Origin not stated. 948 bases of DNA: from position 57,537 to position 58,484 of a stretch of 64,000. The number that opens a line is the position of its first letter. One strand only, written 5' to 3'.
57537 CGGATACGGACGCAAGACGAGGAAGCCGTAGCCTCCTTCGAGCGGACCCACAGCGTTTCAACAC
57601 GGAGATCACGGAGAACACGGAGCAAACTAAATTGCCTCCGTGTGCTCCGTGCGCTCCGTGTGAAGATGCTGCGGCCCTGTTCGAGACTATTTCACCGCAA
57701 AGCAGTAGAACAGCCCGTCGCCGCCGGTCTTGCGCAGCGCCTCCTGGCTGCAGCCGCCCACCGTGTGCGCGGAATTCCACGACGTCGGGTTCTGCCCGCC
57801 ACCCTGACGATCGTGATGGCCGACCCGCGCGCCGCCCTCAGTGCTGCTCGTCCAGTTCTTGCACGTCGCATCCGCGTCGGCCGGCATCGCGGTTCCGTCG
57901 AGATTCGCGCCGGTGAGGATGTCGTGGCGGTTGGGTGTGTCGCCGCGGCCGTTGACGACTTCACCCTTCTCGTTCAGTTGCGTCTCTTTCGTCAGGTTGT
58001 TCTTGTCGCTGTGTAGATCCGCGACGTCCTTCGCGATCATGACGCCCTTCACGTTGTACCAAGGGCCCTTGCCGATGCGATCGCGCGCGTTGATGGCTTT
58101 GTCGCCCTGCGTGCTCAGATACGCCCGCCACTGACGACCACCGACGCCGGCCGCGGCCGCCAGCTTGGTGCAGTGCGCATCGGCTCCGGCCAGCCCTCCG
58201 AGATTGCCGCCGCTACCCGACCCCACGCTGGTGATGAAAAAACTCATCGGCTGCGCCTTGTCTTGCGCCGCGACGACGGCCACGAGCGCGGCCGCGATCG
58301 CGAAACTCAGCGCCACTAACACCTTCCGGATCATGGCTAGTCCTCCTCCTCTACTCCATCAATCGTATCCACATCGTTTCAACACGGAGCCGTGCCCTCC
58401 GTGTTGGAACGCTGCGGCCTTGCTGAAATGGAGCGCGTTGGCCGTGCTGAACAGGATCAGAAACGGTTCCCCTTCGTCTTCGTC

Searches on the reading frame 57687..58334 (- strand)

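Call 16: search_protein_families(library=pfam, proteins=[window:57687-58334:-])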
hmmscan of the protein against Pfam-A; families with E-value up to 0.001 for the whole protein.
window:57687-58334:- (215 aa): 1 family
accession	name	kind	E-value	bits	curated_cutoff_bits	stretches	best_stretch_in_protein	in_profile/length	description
PF07588.17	DUF1554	-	0.0001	22.6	27.5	0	42-166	5-124/136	Protein of unknown function (DUF1554)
